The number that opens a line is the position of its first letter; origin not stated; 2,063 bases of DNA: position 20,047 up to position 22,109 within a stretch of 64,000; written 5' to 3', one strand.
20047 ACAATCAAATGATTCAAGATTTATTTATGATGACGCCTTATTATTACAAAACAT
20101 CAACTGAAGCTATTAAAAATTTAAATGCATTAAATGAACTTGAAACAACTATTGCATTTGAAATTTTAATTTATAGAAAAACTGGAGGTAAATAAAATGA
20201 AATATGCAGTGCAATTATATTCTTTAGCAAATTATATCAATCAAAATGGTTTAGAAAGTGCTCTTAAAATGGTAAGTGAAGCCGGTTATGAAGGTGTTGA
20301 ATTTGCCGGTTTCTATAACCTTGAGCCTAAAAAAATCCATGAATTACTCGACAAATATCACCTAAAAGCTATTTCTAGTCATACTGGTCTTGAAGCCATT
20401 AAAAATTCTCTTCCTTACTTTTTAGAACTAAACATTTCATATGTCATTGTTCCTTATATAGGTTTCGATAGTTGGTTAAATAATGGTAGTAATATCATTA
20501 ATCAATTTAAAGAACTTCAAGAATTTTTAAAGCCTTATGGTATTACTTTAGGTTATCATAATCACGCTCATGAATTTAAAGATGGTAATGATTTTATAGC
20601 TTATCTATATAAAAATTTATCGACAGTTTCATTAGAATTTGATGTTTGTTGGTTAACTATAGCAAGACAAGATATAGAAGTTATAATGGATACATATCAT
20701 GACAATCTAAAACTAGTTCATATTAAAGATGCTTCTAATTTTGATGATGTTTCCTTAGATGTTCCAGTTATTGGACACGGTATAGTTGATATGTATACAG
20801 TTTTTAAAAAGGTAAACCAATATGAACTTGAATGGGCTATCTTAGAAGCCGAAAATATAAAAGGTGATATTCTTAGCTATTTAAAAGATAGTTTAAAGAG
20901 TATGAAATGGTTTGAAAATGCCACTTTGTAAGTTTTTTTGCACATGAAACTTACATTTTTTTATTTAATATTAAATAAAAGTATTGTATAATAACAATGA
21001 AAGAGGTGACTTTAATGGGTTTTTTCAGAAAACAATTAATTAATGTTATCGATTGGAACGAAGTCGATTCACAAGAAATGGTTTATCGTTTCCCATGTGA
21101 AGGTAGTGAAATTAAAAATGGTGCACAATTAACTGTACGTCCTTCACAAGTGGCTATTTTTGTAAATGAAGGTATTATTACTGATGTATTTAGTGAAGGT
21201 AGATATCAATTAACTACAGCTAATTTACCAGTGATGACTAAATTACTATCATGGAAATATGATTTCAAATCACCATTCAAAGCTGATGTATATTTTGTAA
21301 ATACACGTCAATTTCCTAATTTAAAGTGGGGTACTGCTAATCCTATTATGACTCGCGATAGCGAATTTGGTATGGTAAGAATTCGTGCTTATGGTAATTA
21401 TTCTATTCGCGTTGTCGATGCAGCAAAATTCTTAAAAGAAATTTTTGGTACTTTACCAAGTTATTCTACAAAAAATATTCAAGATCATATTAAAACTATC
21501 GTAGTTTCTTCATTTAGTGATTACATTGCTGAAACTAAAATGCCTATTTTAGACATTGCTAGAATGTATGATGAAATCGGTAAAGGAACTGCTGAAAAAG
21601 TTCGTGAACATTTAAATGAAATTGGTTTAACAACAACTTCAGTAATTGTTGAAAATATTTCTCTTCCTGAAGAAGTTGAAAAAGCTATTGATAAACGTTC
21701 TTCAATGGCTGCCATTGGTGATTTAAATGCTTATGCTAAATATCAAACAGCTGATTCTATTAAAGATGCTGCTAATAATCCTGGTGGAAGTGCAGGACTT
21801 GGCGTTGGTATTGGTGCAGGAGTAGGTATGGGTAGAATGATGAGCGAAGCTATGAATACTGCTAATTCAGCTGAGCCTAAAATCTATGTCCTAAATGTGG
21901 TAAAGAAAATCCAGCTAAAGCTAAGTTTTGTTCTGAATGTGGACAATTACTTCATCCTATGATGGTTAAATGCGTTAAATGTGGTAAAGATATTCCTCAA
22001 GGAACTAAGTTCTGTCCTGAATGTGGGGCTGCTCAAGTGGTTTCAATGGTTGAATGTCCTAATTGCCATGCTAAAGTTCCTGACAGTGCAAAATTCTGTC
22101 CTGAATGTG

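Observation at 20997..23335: Psp-like membrane-stress module with two adjacent disrupted genes: single-base frameshift in an A4 run and an in-frame TAA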

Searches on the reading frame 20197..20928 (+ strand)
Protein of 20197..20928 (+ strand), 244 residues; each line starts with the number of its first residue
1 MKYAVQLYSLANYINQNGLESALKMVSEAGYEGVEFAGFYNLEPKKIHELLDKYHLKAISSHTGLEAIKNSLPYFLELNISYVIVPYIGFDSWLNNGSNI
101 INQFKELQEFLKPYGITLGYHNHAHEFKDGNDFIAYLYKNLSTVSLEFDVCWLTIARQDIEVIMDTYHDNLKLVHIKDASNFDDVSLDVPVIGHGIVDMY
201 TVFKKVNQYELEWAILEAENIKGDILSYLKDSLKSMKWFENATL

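Call 9: find_encoding_contigs(protein=window:20197-20928:+, flank=6000, max_places=8)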
Protein window:20197-20928:+ (244 aa): 12 contigs read that carry it; 8 places shown.
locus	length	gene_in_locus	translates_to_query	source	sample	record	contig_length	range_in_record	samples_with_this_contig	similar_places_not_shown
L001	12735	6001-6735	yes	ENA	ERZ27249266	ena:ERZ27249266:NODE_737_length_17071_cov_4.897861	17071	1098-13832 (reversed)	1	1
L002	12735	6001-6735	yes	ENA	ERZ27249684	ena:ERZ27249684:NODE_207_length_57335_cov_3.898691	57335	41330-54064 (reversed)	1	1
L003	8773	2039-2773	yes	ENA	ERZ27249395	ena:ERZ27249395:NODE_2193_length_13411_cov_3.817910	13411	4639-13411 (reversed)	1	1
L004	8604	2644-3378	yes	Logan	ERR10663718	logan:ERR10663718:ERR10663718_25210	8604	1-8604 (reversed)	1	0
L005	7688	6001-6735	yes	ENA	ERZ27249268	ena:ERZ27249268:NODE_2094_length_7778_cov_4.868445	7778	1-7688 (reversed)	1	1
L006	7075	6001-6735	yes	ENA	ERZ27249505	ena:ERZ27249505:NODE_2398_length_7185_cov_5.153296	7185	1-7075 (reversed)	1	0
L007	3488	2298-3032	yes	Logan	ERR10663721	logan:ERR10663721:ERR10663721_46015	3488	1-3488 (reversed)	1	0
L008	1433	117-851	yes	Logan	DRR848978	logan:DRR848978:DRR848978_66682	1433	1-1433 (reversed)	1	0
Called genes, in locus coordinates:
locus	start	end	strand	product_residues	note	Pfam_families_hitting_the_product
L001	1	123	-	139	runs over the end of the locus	PF00164:Ribosom_S12_S23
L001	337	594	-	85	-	PF07875:Coat_F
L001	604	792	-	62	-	-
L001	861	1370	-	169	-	-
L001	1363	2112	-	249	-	PF09335:VTT_dom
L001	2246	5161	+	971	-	PF02368:Big_2, PF21461:HL_N-beta (faint), PF22359:Big-like (faint), PF23486:Ig_TMEM132_5th (faint), PF26182:Ig_NUP210_5th (faint), PF26918:Ig_Eae (faint), PF02368:Big_2, PF04892:VanZ-LLP1 (weak)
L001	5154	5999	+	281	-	PF21302:Zn_ribbon_RlmA, PF01209:Ubie_methyltran (weak), PF13847:Methyltransf_31, PF08241:Methyltransf_11, PF13649:Methyltransf_25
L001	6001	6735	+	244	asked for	PF01261:AP_endonuc_2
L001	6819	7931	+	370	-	PF13421:Band_7_1, PF01145:Band_7, PF12773:DZR, PF13240:Zn_Ribbon_1, PF12773:DZR, PF13240:Zn_Ribbon_1 (weak), PF13248:Zn_ribbon_3 (weak), PF13240:Zn_Ribbon_1, +4 more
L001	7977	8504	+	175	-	PF01155:HypA (faint), PF08271:Zn_Ribbon_TF (faint), PF08274:Zn_Ribbon_YjdM (faint), PF21344:Zn_ribbon_LysW (faint)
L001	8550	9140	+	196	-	-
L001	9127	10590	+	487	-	PF04851:ResIII, PF00270:DEAD, PF00271:Helicase_C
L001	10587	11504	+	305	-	PF01261:AP_endonuc_2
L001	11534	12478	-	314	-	PF02562:PhoH, PF13245:AAA_19, PF13604:AAA_30 (faint)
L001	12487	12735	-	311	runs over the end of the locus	PF06898:YqfD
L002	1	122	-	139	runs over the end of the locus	PF00164:Ribosom_S12_S23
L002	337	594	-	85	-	PF07875:Coat_F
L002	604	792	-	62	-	-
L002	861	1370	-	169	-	-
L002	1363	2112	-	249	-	PF09335:VTT_dom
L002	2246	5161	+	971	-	PF02368:Big_2, PF21461:HL_N-beta (faint), PF22359:Big-like (faint), PF23486:Ig_TMEM132_5th (faint), PF26182:Ig_NUP210_5th (faint), PF26918:Ig_Eae (faint), PF02368:Big_2, PF04892:VanZ-LLP1 (weak)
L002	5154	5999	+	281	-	PF21302:Zn_ribbon_RlmA, PF01209:Ubie_methyltran (weak), PF13847:Methyltransf_31, PF08241:Methyltransf_11, PF13649:Methyltransf_25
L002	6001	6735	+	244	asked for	PF01261:AP_endonuc_2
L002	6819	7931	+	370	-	PF13421:Band_7_1, PF01145:Band_7, PF12773:DZR, PF13240:Zn_Ribbon_1, PF12773:DZR, PF13240:Zn_Ribbon_1 (weak), PF13248:Zn_ribbon_3 (weak), PF13240:Zn_Ribbon_1, +4 more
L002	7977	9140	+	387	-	PF08274:Zn_Ribbon_YjdM (faint), PF08271:Zn_Ribbon_TF (faint)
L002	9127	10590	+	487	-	PF04851:ResIII, PF00270:DEAD, PF00271:Helicase_C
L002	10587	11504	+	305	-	PF01261:AP_endonuc_2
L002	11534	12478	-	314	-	PF02562:PhoH, PF13245:AAA_19, PF13604:AAA_30 (faint)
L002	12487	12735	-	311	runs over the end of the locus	PF06898:YqfD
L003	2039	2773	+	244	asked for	PF01261:AP_endonuc_2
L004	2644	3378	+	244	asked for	PF01261:AP_endonuc_2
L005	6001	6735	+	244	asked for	PF01261:AP_endonuc_2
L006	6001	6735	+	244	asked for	PF01261:AP_endonuc_2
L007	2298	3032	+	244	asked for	PF01261:AP_endonuc_2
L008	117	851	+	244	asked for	PF01261:AP_endonuc_2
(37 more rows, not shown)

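Call 15: find_related_loci(query=L002:7977-9137:+, collection=genome_contigs, flank=8000)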
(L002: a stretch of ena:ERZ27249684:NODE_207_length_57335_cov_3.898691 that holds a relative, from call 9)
Query L002:7977-9137:+ (387 aa) in genome_contigs; peptide patterns used: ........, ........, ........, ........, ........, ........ (x = any residue, [..] = any of these).
40 stretches matched a pattern, but none encodes a relative of the query by tblastn (E <= 1e-3).

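Call 18: find_related_loci(query=A2, collection=genome_contigs, flank=6000)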
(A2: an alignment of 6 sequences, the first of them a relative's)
Query A2 (387 aa) in genome_contigs; peptide patterns used: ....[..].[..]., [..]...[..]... (x = any residue, [..] = any of these).
168 stretches matched a pattern; 91 encode a relative of the query (tblastn E <= 1e-3); the best 80 are kept; 80 distinct loci.
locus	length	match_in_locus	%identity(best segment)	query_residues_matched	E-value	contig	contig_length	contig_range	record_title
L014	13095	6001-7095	54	1-363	2e-134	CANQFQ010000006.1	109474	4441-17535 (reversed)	MAG: uncultured Bacilli bacterium isolate Lapin-005__bin75 genome assembly, contig: Lapin-005__NODE_173_length_109474_co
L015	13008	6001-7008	52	24-364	2e-114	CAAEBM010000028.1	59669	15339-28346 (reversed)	MAG TPA_asm: Bacilli bacterium, isolate HGM10901, WGS project CAAEBM010000000 data, contig: ERS396430_10_k87_64743, whol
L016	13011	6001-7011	50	22-364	7e-109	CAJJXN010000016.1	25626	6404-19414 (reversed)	MAG TPA_asm: uncultured Firmicutes bacterium isolate ERR321483-bin.4 genome assembly, contig: NODE_310_length_25626_cov_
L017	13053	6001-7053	44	7-363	5e-96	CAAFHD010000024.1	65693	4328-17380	MAG TPA_asm: Bacilli bacterium, isolate HGM10900, WGS project CAAFHD010000000 data, contig: SRS146812_6_k99_78307, whole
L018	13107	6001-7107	37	1-384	2e-80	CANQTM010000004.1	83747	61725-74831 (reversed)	MAG: uncultured Bacilli bacterium isolate Lapin-008__bin34 genome assembly, contig: Lapin-008__NODE_336_length_83747_cov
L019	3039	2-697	53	128-363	3e-77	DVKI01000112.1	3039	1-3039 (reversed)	MAG TPA_asm: Candidatus Caccosoma faecigallinarum isolate 14508 CHK57__C378406_L3039_ERR2241743, whole genome shotgun se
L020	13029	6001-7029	35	28-379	6e-69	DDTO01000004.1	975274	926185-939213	MAG TPA_asm: Chthonomonas sp. UBA2362 UBA2362_contig_249, whole genome shotgun sequence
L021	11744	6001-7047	33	28-385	1e-64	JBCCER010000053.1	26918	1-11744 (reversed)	MAG: Pseudomonadota bacterium isolate P01_B01_bin.111 k141_2323971_length_26918_cov_55.2100, whole genome shotgun sequen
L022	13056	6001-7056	34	27-387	3e-64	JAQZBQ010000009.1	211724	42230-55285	MAG: Bacteroidota bacterium isolate C_No_T20_C_bin.136 scaffold_76, whole genome shotgun sequence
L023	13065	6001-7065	33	27-387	1e-61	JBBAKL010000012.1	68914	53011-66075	MAG: Bacteroidia bacterium isolate EUL_036 ctg12-EUL_036, whole genome shotgun sequence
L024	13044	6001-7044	33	28-380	4e-61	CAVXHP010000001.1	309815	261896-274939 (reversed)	MAG: uncultured Cytophagales bacterium isolate MFD03250.bin.2.91 genome assembly, contig: contig_10893, whole genome sho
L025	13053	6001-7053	32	27-385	3e-61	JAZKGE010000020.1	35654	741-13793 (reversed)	MAG: Bacteroidota bacterium isolate DC_RB_04_SPN110320-bin030 DCRB04SPN_B030_0_000000000020, whole genome shotgun sequen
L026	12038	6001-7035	33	27-378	7e-61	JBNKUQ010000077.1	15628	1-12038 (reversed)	MAG: Cellvibrionaceae bacterium isolate A1A2.bin.40.strict NODE_77_length_15628_cov_4.880908, whole genome shotgun seque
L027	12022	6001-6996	34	27-363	3e-60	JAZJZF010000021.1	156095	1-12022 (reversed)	MAG: Bacteroidota bacterium isolate ADI_H2L1_1_122_18_3-bin013_1 ADIH2L11_B013_1_000000000019, whole genome shotgun sequ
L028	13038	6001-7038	33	18-368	3e-60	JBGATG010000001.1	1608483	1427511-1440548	MAG: Bacteroidia bacterium isolate MAG_AAO_H10.5 AAOH10-5_opera_contig_1, whole genome shotgun sequence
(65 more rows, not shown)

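Call 57: search_protein_families(library=padloc, proteins=[P0241, P0245], max_evalue=0.001)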
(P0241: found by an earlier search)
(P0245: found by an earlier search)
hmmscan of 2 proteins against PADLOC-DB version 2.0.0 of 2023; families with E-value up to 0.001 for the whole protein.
P0241 (370 aa): 0 families

P0245 (387 aa): 0 families

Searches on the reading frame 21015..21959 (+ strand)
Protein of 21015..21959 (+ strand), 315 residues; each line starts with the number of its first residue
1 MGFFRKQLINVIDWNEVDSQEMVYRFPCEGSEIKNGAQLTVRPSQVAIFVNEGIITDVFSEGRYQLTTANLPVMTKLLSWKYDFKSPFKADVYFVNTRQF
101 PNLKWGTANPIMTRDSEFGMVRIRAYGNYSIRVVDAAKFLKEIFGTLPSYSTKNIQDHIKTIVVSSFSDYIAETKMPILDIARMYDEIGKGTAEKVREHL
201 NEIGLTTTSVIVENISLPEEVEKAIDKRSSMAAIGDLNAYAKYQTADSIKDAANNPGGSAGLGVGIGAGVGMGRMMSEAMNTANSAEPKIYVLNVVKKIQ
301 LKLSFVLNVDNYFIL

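Call 26: find_encoding_contigs(protein=window:21015-21959:+, flank=3000, max_places=10)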
Protein window:21015-21959:+ (315 aa): no gene with exactly this product is on record in the collection.
